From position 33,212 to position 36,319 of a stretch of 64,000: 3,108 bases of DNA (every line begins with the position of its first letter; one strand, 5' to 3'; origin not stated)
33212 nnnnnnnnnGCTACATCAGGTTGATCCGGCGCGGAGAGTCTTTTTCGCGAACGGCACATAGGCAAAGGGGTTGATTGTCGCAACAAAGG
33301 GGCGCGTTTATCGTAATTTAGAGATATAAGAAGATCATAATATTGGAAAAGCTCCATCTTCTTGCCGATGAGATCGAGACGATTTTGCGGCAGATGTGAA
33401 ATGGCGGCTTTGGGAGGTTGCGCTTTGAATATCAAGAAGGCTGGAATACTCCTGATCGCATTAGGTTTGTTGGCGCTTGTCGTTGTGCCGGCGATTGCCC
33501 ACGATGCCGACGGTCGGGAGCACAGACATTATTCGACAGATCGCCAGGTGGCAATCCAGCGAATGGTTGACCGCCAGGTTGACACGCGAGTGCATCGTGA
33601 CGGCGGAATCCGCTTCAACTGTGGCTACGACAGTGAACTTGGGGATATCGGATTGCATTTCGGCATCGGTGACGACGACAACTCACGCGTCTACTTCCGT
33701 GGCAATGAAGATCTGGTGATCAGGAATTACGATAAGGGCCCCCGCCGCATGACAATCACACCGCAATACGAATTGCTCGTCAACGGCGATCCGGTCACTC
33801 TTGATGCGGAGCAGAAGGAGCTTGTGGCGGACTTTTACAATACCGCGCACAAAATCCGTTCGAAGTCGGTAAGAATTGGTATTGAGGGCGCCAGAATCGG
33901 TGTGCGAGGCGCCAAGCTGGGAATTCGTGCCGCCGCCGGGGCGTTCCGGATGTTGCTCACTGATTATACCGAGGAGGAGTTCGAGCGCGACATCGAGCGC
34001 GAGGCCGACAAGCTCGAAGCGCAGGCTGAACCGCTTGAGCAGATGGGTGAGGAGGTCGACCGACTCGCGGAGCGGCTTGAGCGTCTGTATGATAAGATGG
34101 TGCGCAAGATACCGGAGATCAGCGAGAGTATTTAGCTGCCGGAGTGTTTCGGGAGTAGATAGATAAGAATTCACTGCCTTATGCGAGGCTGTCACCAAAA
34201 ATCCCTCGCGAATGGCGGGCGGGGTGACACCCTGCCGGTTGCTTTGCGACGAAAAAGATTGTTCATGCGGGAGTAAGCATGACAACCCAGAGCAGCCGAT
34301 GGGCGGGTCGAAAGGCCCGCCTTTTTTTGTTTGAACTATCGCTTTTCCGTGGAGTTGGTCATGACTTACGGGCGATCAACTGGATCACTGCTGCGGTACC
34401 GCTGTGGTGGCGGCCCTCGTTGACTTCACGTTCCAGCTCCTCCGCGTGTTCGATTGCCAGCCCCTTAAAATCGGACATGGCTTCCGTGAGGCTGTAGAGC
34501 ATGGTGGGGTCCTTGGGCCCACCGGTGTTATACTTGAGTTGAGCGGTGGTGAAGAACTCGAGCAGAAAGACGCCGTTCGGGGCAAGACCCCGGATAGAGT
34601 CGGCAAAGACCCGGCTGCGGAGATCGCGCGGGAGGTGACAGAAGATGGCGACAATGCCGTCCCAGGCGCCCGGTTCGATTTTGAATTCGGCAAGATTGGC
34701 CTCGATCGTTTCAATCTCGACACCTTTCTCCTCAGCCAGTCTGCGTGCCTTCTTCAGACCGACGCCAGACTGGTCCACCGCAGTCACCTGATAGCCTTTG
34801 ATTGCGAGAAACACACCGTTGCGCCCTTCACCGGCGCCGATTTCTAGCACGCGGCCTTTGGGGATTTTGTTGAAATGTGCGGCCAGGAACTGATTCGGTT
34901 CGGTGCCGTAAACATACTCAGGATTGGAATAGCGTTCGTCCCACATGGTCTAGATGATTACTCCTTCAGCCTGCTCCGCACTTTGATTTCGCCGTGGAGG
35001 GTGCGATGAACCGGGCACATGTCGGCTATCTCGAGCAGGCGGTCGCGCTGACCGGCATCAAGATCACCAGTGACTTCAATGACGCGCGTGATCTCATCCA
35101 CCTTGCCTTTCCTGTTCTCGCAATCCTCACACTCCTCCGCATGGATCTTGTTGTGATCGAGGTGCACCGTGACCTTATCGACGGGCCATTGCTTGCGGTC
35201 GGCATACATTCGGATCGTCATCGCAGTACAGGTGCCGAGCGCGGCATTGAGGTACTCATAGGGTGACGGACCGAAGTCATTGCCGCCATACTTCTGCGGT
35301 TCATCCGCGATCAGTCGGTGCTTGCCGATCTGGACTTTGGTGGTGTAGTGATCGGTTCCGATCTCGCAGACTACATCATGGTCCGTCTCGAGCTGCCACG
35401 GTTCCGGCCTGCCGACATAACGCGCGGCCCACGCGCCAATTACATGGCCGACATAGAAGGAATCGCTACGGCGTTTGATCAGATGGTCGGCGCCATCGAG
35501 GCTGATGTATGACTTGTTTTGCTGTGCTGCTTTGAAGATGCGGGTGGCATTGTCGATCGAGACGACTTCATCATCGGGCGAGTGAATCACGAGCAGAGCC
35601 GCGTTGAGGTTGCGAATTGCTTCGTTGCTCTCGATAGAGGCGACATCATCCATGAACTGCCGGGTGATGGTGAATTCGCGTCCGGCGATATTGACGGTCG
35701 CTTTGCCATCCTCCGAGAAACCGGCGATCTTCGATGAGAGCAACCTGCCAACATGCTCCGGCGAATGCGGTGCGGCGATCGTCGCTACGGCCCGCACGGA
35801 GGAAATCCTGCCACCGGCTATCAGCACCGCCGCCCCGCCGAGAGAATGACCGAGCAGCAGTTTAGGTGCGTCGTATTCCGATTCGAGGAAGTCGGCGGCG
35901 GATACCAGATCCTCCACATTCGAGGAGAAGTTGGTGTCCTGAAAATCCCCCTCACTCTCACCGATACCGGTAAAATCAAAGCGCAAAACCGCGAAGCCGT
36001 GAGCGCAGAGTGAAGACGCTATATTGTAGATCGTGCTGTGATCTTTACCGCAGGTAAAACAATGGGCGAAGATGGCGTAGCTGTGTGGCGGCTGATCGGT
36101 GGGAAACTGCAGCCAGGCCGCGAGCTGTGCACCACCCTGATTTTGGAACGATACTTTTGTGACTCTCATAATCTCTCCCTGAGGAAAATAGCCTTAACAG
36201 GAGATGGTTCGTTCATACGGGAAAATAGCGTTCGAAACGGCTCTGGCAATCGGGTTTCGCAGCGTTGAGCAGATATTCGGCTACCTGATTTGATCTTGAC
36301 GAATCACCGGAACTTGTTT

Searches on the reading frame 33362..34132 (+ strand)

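Call 52: search_protein_families(library=pfam, proteins=[window:33362-34132:+], max_evalue=0.01)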
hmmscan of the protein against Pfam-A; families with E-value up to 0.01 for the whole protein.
window:33362-34132:+ (257 aa): 1 family
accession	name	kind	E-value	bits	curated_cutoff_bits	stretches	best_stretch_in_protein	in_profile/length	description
PF11101.13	DUF2884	-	3.3e-08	33.9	30.6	1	120-179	16-75/228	Protein of unknown function (DUF2884)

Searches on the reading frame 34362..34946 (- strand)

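Call 52: search_protein_families(library=pfam, proteins=[window:34362-34946:-], max_evalue=0.01)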
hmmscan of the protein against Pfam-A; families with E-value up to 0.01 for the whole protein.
window:34362-34946:- (195 aa): 8 families
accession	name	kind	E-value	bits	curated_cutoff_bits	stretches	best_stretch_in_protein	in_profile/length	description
PF13649.12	Methyltransf_25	-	1.7e-14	54.7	27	1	33-125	1-97/97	Methyltransferase domain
PF08241.18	Methyltransf_11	-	1.2e-09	39.1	21.2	1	34-128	1-94/95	Methyltransferase domain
PF03848.20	TehB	-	5.3e-09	36.2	20.4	1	28-99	29-100/193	Tellurite resistance protein TehB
PF08242.18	Methyltransf_12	-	4e-07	31.1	30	1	34-127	1-98/98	Methyltransferase domain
PF13489.12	Methyltransf_23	-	4.3e-06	27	27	1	27-135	20-122/164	Methyltransferase domain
PF13847.12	Methyltransf_31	-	5.9e-06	26.5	27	1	31-130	5-110/145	Methyltransferase domain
PF05175.20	MTS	-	1.8e-05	24.9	23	1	19-99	21-103/170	Methyltransferase small domain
PF05724.17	TPMT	-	0.0019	18.4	26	1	2-78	6-88/218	Thiopurine S-methyltransferase (TPMT)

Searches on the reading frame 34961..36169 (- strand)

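Call 10: search_protein_families(library=pfam, proteins=[window:34961-36169:-], max_evalue=0.01)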
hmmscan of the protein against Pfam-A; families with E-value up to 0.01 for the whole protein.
window:34961-36169:- (403 aa): 8 families
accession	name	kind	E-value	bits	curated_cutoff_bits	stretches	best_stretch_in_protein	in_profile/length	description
PF02566.24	OsmC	-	1.7e-16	60.9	27.5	1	296-398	2-98/100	OsmC-like protein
PF12146.15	Hydrolase_4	-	3.5e-16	59.7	27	1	43-134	15-110/239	Serine aminopeptidase, S33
PF12697.13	Abhydrolase_6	-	8.1e-11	43.4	26.3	1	33-230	2-205/217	Alpha/beta hydrolase family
PF00561.26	Abhydrolase_1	-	3.1e-08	34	25.8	1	48-144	17-113/245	alpha/beta hydrolase fold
PF12740.14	PETase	-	1.1e-07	32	28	1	148-253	129-234/263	PET hydrolase-like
PF00326.27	Peptidase_S9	-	2.2e-06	27.8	22.6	1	51-253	7-211/213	Prolyl oligopeptidase family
PF02129.25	Peptidase_S15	-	3.5e-06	27.3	23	0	52-100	45-92/262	X-Pro dipeptidyl-peptidase (S15 family)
PF20408.4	Abhydrolase_11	-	0.00023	21.4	27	1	32-138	5-112/193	Alpha/beta hydrolase domain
